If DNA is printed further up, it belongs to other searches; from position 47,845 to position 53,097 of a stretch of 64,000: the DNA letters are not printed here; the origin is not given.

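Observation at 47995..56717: Bacterial-type addB-addA helicase-nuclease operon in an archaeal chromosome, with an iron-staple Cys set in both subunits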

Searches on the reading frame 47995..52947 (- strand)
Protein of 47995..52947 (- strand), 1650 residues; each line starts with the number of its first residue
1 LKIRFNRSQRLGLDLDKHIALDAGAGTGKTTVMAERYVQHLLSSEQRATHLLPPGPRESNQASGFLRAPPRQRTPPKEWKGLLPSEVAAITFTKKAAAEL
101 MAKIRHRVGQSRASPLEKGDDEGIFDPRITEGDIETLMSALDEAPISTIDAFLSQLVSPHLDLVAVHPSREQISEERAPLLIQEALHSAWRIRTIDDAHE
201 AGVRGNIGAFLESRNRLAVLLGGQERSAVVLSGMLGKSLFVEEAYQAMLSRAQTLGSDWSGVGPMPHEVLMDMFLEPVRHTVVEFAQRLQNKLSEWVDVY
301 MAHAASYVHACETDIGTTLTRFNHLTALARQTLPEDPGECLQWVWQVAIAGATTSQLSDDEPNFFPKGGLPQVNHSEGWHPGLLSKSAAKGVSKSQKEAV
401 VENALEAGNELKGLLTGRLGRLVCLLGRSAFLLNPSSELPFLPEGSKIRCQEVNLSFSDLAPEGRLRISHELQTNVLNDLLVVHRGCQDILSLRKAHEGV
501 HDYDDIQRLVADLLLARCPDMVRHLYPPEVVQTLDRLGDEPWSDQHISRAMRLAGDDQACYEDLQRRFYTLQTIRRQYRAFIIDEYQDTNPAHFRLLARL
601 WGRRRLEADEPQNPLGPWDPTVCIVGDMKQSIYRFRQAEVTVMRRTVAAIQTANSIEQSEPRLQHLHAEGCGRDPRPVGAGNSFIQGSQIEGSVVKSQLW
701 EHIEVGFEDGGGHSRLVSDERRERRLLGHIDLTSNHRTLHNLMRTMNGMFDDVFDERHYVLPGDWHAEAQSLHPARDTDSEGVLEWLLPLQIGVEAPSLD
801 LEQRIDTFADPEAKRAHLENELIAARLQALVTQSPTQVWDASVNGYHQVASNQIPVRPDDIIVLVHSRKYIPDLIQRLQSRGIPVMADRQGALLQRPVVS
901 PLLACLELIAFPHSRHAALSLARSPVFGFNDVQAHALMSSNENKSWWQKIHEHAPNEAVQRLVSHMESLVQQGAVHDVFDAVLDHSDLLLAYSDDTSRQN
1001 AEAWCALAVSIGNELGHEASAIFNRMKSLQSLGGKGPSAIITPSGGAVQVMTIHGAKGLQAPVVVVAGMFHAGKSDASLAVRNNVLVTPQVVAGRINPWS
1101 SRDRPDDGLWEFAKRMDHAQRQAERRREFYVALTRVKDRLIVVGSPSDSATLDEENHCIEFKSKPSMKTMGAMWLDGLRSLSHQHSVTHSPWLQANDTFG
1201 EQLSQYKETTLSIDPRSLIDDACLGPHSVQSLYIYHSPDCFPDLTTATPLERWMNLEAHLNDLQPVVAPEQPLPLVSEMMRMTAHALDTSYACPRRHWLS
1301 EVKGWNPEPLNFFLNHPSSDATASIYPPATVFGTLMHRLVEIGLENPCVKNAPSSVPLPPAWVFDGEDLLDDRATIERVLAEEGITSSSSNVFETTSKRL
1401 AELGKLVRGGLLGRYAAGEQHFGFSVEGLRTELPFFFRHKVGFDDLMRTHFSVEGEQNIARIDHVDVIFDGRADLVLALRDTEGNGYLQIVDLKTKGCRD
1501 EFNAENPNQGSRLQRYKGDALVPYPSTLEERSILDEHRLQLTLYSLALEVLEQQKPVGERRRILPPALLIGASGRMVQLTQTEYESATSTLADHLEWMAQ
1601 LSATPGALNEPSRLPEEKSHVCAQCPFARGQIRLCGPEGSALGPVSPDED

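Call 3: search_protein_families(library=pfam, proteins=[window:47995-52947:-], max_evalue=0.01)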
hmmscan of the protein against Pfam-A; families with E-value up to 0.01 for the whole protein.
window:47995-52947:- (1650 aa): 6 families
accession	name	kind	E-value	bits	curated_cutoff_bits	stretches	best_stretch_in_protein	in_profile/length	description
PF00580.27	UvrD-helicase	-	2.7e-30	106.4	23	3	570-644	205-264/271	UvrD/REP helicase N-terminal domain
PF13361.12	UvrD_C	-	2.6e-15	57.1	25.6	1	859-1142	72-345/350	UvrD-like helicase C-terminal domain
PF12705.13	PDDEXK_1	-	1.1e-10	42.3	22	1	1282-1628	2-243/247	PD-(D/E)XK nuclease superfamily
PF13245.12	AAA_19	-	8.6e-09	36.1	25.1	1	572-636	85-134/134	AAA domain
PF13538.12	UvrD_C_2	-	7.7e-07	29.3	27.4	1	1050-1070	4-24/52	UvrD-like helicase C-terminal domain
PF13401.12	AAA_22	-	0.0091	16.7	27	0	17-114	6-64/130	AAA domain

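Call 4: search_protein_families(library=ncbifam, proteins=[window:47995-52947:-], max_evalue=0.01)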
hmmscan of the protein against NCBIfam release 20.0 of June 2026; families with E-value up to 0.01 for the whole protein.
window:47995-52947:- (1650 aa): 14 families
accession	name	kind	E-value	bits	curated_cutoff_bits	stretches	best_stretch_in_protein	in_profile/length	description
TIGR02785.1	addA_Gpos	equivalog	2.5e-48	164.7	707.65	4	729-962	459-683/1234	helicase-exonuclease AddAB subunit AddA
TIGR02784.1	addA_alphas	equivalog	5.7e-36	124.3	860.75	2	770-1148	508-873/1138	double-strand break repair helicase AddA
TIGR00609.1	recB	equivalog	5.2e-35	120.9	696.05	3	850-1163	536-831/1175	exodeoxyribonuclease V subunit beta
TIGR01073.1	pcrA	equivalog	1.9e-21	76.1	911.2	2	570-643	202-260/725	DNA helicase PcrA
NF010485.0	PRK13909.1-2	equivalog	4.5e-20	71.5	650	3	577-641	331-389/909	RecB-like helicase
TIGR01075.1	uvrD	equivalog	1.3e-16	60.1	1144.45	2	561-656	192-272/715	DNA helicase II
NF010487.0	PRK13909.1-4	equivalog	1.1e-15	57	759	1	1040-1144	603-703/924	RecB-like helicase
NF008743.0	PRK11773.1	equivalog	2.6e-15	55.8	965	2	564-656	200-277/720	DNA helicase II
NF008128.0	PRK10876.1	equivalog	6.9e-14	50.5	1697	1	572-646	372-433/1181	exodeoxyribonuclease V subunit beta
NF010484.0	PRK13909.1-1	equivalog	1.7e-11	42.7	1074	2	560-638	328-400/945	RecB-like helicase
TIGR01074.1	rep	equivalog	4.4e-10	38.5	951.45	0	574-643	203-257/668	DNA helicase Rep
NF008276.0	PRK11054.1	equivalog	1.6e-09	36.9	543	1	578-642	431-482/684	DNA helicase IV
NF008172.0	PRK10919.1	equivalog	2.4e-05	22.7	1168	0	574-639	204-254/673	DNA helicase Rep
NF010486.0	PRK13909.1-3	equivalog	0.0057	14.7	1109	0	581-639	334-386/921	RecB-like helicase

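Call 10: find_homologous_proteins(query=window:47995-52947:-, max_evalue=0.00001)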
Query window:47995-52947:- (1650 aa): 649 proteins with E <= 0.00001 among 8000 candidates; the best 120 are listed.
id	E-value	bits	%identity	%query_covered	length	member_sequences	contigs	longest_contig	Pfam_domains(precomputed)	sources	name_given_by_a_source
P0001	0.0e+0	3545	93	100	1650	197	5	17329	PF13538.13,PF12705.14,PF13361.13,PF13245.13,PF00580.28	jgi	jgi:superfamily I DNA/RNA helicase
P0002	0.0e+0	3302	86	100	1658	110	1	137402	PF13538.13,PF12705.14,PF13361.13,PF13245.13,PF00580.28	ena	-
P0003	0.0e+0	3011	79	100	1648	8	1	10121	PF13538.13,PF12705.14,PF13361.13,PF13245.13,PF00580.28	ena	-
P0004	0.0e+0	2892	75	100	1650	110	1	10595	PF13538.13,PF12705.14,PF13361.13,PF13245.13,PF00580.28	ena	-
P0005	0.0e+0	2871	75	100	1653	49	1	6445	PF13538.13,PF12705.14,PF13361.13,PF13245.13,PF00580.28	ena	-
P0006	0.0e+0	2863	75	100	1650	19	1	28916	PF13538.13,PF12705.14,PF13361.13,PF13245.13,PF00580.28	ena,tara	tara:strand:+ start:7559 stop:12511 length:4953 start_codon:yes stop_codon:yes gene_type:complete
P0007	0.0e+0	2862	74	100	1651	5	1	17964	PF13538.13,PF12705.14,PF13361.13,PF13245.13,PF00580.28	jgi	-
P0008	0.0e+0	2860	75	100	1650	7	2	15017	PF13538.13,PF12705.14,PF13361.13,PF13245.13,PF00580.28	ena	-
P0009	0.0e+0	2853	74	100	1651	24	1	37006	PF13538.13,PF12705.14,PF13361.13,PF13245.13,PF00580.28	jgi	jgi:superfamily I DNA/RNA helicase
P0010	0.0e+0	2838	75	100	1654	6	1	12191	PF13538.13,PF12705.14,PF13361.13,PF13245.13,PF00580.28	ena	-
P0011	0.0e+0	2837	74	100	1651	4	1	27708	PF13538.13,PF12705.14,PF13361.13,PF13245.13,PF00580.28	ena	-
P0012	0.0e+0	2832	74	100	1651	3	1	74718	PF13538.13,PF12705.14,PF13361.13,PF13245.13,PF00580.28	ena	-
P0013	0.0e+0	2591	68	100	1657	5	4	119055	PF13538.13,PF12705.14,PF13361.13,PF13245.13,PF00580.28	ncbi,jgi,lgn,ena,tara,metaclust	tara:strand:- start:66608 stop:71581 length:4974 start_codon:yes stop_codon:yes gene_type:complete|m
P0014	0.0e+0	2543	67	100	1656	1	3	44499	PF13538.13,PF12705.14,PF13361.13,PF13245.13,PF00580.28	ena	-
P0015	0.0e+0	2538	67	100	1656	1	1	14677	PF13538.13,PF12705.14,PF13361.13,PF13245.13,PF00580.28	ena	-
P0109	0.0e+0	1673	48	98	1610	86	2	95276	PF13361.13,PF13245.13,PF00580.28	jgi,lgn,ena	jgi:superfamily I DNA/RNA helicase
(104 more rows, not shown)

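Call 12: search_solved_structures(query=window:47995-52947:-, max_evalue=0.001, show_alignments=1)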
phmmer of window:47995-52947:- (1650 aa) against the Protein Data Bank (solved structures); distinct sequences matched with E-value up to 0.001: 16.
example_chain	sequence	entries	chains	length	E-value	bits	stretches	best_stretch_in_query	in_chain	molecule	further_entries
3u44_A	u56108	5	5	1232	1.6e-18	68.7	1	799-1148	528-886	ATP-dependent helicase/nuclease subunit A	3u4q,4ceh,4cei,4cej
6ppr_B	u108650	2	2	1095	2.8e-09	38.1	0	1002-1145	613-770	UvrD/REP helicase | DNA 3'-5' helicase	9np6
6ppu_B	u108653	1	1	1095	2.8e-09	38.1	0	1002-1145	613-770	UvrD/REP helicase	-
6ppj_B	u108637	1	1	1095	3.2e-09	37.9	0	1002-1145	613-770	UvrD/REP helicase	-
7sjr_B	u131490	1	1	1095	5.1e-09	37.3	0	1002-1145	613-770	DNA helicase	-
9dci_A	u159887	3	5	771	1e-08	36.3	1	570-640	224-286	ATP-dependent DNA helicase UvrD1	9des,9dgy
1w36_B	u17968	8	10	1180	9.3e-07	29.8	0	573-645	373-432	EXODEOXYRIBONUCLEASE V BETA CHAIN | RecBCD enzyme subunit RecB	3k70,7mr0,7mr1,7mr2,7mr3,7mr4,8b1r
8b1t_B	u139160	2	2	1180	9.3e-07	29.8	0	573-645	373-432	RecBCD enzyme subunit RecB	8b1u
5mbv_B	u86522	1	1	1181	9.3e-07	29.8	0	573-645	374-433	RecBCD enzyme subunit RecB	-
6sjb_B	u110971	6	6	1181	9.3e-07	29.8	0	573-645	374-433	RecBCD enzyme subunit RecB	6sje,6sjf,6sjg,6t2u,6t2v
5ld2_B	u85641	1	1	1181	9.4e-07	29.7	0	573-645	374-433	RecBCD enzyme subunit RecB,RecBCD enzyme subunit RecB,RecBCD enzyme subunit RecB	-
3lfu_A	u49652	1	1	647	0.00013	22.7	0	1044-1071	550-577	DNA helicase II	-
4c2u_A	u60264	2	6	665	0.00022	21.9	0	573-640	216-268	DNA HELICASE II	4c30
2is1_A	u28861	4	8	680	0.00026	21.7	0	1046-1071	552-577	DNA helicase II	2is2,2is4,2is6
4c2t_A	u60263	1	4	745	0.00028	21.5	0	573-640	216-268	DNA HELICASE II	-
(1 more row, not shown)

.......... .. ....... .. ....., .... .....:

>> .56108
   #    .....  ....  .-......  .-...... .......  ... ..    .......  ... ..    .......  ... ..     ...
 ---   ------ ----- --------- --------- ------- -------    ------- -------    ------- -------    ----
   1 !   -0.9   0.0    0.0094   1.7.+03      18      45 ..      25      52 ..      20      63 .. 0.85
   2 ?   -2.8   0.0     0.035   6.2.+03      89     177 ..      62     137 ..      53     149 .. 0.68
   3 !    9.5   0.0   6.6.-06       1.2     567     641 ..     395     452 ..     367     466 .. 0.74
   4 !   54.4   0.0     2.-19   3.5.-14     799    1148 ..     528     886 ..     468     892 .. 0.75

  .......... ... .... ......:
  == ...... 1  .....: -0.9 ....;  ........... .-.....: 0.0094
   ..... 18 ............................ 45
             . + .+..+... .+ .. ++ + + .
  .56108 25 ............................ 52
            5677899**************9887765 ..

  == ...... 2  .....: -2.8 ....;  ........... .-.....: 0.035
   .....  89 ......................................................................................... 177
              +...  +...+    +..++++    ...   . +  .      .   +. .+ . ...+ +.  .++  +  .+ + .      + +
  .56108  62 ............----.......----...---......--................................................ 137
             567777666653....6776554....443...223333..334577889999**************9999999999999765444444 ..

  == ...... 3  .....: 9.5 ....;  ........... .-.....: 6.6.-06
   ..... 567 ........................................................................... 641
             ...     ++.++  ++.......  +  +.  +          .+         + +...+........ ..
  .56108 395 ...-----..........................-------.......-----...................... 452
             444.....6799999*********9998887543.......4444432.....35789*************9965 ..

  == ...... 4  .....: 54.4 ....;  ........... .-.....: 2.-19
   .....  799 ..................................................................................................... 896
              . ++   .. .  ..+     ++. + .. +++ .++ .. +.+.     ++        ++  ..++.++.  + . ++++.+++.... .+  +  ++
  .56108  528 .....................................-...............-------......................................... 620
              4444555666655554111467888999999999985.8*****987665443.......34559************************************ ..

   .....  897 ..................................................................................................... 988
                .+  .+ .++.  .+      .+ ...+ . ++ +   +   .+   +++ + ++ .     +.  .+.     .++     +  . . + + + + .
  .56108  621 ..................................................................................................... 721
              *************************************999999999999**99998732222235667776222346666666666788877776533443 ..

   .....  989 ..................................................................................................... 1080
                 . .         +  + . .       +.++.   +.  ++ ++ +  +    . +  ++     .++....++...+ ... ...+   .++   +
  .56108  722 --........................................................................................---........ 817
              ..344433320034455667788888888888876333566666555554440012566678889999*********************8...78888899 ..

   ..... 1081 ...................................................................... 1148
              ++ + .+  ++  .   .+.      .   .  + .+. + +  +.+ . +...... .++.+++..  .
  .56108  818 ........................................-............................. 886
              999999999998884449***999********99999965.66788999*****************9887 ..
